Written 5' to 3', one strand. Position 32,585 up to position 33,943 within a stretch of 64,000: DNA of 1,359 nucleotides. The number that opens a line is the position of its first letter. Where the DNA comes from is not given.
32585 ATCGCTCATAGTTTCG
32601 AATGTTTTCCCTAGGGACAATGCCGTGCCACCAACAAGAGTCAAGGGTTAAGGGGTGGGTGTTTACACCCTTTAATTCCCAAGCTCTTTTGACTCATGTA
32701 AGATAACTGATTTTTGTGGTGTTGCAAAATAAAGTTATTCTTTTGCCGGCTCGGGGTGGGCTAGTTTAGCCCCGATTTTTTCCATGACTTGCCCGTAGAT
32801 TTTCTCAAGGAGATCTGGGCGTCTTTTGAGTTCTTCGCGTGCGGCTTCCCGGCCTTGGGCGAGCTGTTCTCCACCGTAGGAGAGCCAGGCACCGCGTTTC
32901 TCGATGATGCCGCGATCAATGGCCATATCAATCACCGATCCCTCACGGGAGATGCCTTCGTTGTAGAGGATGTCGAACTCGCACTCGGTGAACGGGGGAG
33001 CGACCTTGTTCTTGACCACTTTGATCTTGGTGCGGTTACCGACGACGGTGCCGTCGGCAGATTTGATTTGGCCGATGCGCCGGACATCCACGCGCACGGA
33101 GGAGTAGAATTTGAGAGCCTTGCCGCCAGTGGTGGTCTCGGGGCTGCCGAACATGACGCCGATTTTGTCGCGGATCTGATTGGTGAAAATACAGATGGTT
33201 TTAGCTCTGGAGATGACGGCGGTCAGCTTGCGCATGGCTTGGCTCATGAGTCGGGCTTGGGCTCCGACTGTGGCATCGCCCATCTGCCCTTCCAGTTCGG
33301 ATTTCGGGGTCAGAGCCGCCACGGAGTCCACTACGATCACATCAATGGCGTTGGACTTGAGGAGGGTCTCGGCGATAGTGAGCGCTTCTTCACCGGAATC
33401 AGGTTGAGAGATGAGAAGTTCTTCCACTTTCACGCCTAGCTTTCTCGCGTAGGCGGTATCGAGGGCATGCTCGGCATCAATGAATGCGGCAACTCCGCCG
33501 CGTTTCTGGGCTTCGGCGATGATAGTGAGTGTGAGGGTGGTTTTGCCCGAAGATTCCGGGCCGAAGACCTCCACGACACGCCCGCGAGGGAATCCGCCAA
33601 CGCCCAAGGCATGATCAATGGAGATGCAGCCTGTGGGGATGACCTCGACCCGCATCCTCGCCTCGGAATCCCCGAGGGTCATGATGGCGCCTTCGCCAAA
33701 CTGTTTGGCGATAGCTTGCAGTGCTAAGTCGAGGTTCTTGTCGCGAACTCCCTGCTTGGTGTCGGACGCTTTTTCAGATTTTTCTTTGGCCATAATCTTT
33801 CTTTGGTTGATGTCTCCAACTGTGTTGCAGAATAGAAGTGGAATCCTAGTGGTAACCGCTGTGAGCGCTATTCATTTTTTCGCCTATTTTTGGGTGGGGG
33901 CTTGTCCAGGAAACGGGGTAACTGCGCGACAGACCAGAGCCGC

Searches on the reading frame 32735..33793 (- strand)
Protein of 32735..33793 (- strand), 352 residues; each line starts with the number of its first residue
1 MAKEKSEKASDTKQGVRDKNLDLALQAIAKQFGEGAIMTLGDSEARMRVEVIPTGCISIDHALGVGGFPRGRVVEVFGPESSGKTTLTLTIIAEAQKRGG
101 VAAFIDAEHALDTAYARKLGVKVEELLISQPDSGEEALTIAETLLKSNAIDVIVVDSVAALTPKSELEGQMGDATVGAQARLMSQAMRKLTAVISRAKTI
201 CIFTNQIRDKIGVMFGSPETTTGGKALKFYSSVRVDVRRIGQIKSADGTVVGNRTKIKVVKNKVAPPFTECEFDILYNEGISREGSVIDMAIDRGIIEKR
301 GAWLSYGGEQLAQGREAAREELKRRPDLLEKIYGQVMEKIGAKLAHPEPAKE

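Call 76: list_cluster_members(proteins=[window:32735-33793:-, P0001, P0121, P0138, P0127])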
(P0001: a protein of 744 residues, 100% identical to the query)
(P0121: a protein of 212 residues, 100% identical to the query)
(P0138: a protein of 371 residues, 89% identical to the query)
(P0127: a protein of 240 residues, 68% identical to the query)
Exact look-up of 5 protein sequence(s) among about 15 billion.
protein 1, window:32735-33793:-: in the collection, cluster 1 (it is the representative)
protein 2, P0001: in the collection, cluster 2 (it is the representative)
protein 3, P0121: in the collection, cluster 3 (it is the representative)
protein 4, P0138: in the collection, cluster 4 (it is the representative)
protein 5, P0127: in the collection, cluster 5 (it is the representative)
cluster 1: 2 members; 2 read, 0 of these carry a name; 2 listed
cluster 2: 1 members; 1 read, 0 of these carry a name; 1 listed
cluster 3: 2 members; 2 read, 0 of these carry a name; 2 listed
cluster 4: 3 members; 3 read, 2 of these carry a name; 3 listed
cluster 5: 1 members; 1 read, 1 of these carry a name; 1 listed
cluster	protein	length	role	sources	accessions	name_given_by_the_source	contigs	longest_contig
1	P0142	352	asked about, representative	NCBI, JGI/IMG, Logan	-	-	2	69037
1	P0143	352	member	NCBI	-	-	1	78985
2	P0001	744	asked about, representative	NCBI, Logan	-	-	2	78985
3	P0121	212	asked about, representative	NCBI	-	-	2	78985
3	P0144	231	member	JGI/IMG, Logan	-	-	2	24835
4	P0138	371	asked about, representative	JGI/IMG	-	hypothetical protein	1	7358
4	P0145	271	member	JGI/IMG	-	hypothetical protein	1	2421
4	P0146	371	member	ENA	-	-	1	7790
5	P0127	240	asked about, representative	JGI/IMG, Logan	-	hypothetical protein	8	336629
